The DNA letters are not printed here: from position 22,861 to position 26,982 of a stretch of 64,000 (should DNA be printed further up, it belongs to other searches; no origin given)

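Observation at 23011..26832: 1273-aa fusion of a B12-binding radical-SAM enzyme with a class-V aminotransferase/cysteine-desulfurase-like PLP domain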

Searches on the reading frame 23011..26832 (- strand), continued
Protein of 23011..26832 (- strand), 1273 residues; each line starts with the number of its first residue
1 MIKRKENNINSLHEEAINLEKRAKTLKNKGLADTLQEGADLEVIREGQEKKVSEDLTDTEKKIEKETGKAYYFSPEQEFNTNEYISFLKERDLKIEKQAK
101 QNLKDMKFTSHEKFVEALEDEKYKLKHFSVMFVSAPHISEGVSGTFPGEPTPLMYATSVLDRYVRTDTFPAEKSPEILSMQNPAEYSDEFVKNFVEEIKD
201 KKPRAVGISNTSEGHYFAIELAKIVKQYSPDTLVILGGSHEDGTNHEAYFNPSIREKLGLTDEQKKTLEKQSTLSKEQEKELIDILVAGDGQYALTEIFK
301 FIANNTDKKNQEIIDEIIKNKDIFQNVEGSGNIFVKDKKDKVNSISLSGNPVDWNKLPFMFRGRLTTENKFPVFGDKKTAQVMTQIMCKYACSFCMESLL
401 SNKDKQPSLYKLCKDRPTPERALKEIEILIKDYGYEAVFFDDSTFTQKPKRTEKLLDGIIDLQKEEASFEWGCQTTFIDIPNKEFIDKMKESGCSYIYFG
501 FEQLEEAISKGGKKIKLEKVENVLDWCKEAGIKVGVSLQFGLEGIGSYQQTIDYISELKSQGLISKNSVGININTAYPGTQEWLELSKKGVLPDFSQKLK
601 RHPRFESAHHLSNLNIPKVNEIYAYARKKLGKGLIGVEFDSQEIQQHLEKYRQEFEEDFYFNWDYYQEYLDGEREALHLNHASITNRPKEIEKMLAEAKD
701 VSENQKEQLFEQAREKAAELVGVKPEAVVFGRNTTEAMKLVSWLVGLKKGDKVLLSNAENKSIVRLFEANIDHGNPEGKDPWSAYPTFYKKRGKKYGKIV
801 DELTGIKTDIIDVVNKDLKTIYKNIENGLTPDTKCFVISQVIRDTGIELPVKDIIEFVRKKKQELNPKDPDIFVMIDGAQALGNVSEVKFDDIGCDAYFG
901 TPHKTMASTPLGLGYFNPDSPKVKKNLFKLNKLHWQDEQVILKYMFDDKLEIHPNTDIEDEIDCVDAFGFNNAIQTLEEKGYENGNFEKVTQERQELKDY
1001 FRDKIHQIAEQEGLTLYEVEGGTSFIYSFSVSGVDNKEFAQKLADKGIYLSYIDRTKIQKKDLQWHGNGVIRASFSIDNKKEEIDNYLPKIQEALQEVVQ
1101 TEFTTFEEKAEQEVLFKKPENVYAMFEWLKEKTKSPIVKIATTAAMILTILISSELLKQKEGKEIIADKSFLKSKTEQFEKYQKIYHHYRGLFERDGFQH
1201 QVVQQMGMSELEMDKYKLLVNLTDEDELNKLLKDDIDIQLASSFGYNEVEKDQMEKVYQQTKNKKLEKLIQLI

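Call 18: find_encoding_contigs(protein=P0030, flank=8000, max_places=2)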
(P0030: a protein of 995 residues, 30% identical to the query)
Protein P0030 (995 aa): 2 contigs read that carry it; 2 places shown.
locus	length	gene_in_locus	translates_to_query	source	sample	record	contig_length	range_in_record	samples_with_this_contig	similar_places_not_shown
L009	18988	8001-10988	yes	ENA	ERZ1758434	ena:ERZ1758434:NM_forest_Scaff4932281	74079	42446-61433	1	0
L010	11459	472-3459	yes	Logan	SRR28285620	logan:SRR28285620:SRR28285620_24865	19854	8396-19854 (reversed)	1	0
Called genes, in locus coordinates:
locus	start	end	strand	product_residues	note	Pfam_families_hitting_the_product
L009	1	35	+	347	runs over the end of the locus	-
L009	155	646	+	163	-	-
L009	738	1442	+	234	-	-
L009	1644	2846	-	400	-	PF01546:Peptidase_M20, PF07687:M20_dimer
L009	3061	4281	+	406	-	PF13433:Peripla_BP_5, PF13458:Peripla_BP_6, PF01094:ANF_receptor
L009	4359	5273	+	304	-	PF02653:BPD_transp_2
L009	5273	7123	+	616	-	PF02653:BPD_transp_2, PF00005:ABC_tran, PF13304:AAA_21 (faint), PF12399:BCA_ABC_TP_C (weak)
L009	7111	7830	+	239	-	PF00005:ABC_tran, PF13304:AAA_21 (faint)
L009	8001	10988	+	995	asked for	PF02310:B12-binding, PF04055:Radical_SAM, PF00266:Aminotran_5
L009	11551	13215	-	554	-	PF00072:Response_reg (weak), PF02274:ADI, PF19420:DDAH_eukar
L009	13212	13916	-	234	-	-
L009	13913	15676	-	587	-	PF03485:Arg_tRNA_synt_N, PF00750:tRNA-synt_1d, PF05746:DALR_1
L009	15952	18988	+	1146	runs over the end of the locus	-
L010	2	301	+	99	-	?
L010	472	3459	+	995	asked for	PF02310:B12-binding, PF04055:Radical_SAM, PF00266:Aminotran_5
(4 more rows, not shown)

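Call 21: find_related_loci(query=A1, collection=genome_contigs, flank=8000)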
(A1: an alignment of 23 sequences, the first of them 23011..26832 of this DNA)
Query A1 (1273 aa) in genome_contigs; peptide patterns used: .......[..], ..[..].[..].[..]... (x = any residue, [..] = any of these).
83 stretches matched a pattern; 43 encode a relative of the query (tblastn E <= 1e-3); 42 distinct loci.
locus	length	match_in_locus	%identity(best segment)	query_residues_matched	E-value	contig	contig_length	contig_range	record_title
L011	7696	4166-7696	75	12-1189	0e+0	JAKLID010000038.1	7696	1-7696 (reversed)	MAG: Patescibacteria group bacterium isolate RA.bin79 RA.bin79_38, whole genome shotgun sequence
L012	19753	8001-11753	55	8-1273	0e+0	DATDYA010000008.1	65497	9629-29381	MAG TPA_asm: Patescibacteria group bacterium isolate SMAG_U8153 k141_1931886, whole genome shotgun sequence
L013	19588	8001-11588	58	58-1273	0e+0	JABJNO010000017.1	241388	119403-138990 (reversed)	MAG: Candidatus Parcubacteria bacterium isolate SI075_bin20 k141_1324857, whole genome shotgun sequence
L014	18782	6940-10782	48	33-1273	0e+0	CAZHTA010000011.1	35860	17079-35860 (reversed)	MAG TPA_asm: uncultured Gammaproteobacteria bacterium isolate SRP272421_co2_50 genome assembly, contig: NODE_2443_length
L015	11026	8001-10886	47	131-1106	0e+0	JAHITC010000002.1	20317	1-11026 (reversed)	MAG: Patescibacteria group bacterium isolate MM_PC_MetaG.mb.197 MM_PC_MetaG.mb.197_k141_65381, whole genome shotgun sequ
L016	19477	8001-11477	41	119-634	3e-134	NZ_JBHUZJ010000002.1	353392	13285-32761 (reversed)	Streptomyces sp. NPDC057302 NPDC057302_T21_C7.ctg-0002, whole genome shotgun sequence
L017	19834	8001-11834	41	125-634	8e-132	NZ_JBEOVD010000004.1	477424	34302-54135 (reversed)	Streptomyces sp. NPDC002855 NPDC002855_9_D3.ctg-0004, whole genome shotgun sequence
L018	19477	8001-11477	40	121-634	1e-131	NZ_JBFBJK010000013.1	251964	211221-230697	Streptomyces sp. NPDC086554 NPDC086554_94_G11.ctg-0013, whole genome shotgun sequence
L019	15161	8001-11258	43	126-1120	3e-131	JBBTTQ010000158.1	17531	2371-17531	MAG: Patescibacteria group bacterium isolate H52-bin023_1 H52_bin023_1_000000000158, whole genome shotgun sequence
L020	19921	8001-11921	40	105-634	3e-130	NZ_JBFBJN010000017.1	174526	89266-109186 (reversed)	Streptomyces sp. NPDC086182 NPDC086182_142_C7.ctg-0017, whole genome shotgun sequence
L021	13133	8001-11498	41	125-634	5e-129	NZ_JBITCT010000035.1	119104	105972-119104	Streptomyces sp. NPDC051677 NPDC051677_372_G11.ctg-0035, whole genome shotgun sequence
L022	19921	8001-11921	41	123-634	2e-128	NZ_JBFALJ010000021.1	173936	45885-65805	Streptomyces sp. NPDC050147 NPDC050147_51_A4.ctg-0021, whole genome shotgun sequence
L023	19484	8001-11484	41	121-634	8e-129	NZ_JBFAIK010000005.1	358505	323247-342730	Streptomyces sp. NPDC050659 NPDC050659_297_H5.ctg-0005, whole genome shotgun sequence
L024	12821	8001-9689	39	91-643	7e-129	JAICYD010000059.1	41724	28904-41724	MAG: Streptosporangiaceae bacterium isolate LS_FP_2_bin.164 k141_5300068_length_41724_cov_25.5840, whole genome shotgun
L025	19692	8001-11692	40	126-634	1e-128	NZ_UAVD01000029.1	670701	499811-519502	Streptomyces griseus strain NCTC13033, whole genome shotgun sequence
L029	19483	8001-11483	39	122-634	1e-125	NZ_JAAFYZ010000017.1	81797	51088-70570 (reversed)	Catenulispora pinistramenti strain NL8 NODE_17, whole genome shotgun sequence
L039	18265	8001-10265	27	132-907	1e-54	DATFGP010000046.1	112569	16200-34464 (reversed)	MAG TPA_asm: Pyrinomonadaceae bacterium isolate SMAG_U8666 k141_2169744, whole genome shotgun sequence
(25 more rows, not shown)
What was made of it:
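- The taxonomic distribution is patchy (call 21).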

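Call 22: find_related_loci(query=A1, collection=viral_contigs, flank=8000)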
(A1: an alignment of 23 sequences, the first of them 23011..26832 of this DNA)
Query A1 (1273 aa) in viral_contigs; peptide patterns used: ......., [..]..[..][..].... (x = any residue, [..] = any of these).
30 stretches matched a pattern, but none encodes a relative of the query by tblastn (E <= 1e-3).

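Call 28: search_protein_families(library=pfam, proteins=[L016:2448-6299:+, L016:7314-8789:+, L016:8776-9636:+, L016:9633-11498:+, L016:12529-16494:+, L029:3481-6021:+, L029:6039-6923:+, L029:11517-12647:+, L029:12644-14470:+, L029:14467-16056:+], max_evalue=0.001)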
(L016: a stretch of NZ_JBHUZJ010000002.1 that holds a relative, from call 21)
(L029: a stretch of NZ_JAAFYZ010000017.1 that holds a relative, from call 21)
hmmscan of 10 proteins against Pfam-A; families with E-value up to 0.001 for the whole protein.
L016:2448-6299:+ (1283 aa): 0 families

L016:7314-8789:+ (491 aa): 2 families
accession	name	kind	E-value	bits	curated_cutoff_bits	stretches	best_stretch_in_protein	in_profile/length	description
PF04055.27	Radical_SAM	-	5.4e-22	79.2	29.5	1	229-387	6-166/166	Radical SAM superfamily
PF02310.24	B12-binding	-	6.1e-14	52.3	32.1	1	49-164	16-121/121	B12 binding domain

L016:8776-9636:+ (286 aa): 1 family
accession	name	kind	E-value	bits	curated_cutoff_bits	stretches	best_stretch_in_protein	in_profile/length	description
PF00975.26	Thioesterase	-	0.00011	23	26.4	1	42-128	12-101/226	Thioesterase domain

L016:9633-11498:+ (621 aa): 2 families
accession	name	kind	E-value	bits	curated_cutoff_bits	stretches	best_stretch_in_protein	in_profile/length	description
PF04055.27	Radical_SAM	-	2.1e-13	51.2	29.5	1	364-534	6-165/166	Radical SAM superfamily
PF02310.24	B12-binding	-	3.4e-05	24.1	32.1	1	151-206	40-92/121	B12 binding domain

L016:12529-16494:+ (1321 aa): 6 families
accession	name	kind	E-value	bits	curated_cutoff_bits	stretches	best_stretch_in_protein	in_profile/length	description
PF00501.34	AMP-binding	-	1.5e-73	248.2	29.9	1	498-842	2-383/384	AMP-binding enzyme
PF00668.25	Condensation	-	7.5e-27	94.6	30.6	1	24-473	7-452/456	Condensation domain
PF00975.26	Thioesterase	-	3.5e-24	86.7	26.4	1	1119-1238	2-118/226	Thioesterase domain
PF00550.31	PP-binding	-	2e-13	50.8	20.8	1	1007-1065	2-62/67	Phosphopantetheine attachment site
PF13193.12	AMP-binding_C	-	5.2e-13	50.1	24.5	1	902-977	1-76/76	AMP-binding enzyme C-terminal domain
PF00561.26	Abhydrolase_1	-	8.5e-06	26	25.8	1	1166-1228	48-103/245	alpha/beta hydrolase fold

L029:3481-6021:+ (846 aa): 0 families

L029:6039-6923:+ (294 aa): 0 families

L029:11517-12647:+ (376 aa): 4 families
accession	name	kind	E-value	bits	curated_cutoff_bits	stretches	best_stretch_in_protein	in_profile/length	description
PF00975.26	Thioesterase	-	6.1e-24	85.9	26.4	1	118-365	4-220/226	Thioesterase domain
PF00550.31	PP-binding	-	2.7e-11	44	20.8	1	24-76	3-57/67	Phosphopantetheine attachment site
PF12697.13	Abhydrolase_6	-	1e-07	33.3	26.3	1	117-360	1-214/217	Alpha/beta hydrolase family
PF00561.26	Abhydrolase_1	-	9e-07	29.2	25.8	1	158-356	50-243/245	alpha/beta hydrolase fold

L029:12644-14470:+ (608 aa): 1 family
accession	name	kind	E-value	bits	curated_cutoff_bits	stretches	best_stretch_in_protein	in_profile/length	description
PF00501.34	AMP-binding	-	1.5e-64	218.6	29.9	1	47-406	3-383/384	AMP-binding enzyme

L029:14467-16056:+ (529 aa): 4 families
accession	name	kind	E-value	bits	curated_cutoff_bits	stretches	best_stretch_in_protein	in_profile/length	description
PF18456.6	CmlA_N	-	4.2e-63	213.2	25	1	7-236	1-230/232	Diiron non-heme beta-hydroxylase N-terminal domain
PF12706.13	Lactamase_B_2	-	4.7e-15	56.1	27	1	269-425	3-163/200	Beta-lactamase superfamily domain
PF13483.12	Lactamase_B_3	-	7.5e-07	29.7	24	1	252-351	2-80/160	Beta-lactamase superfamily domain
PF00753.33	Lactamase_B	-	0.00039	20.8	22.7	0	260-308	9-58/196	Metallo-beta-lactamase superfamily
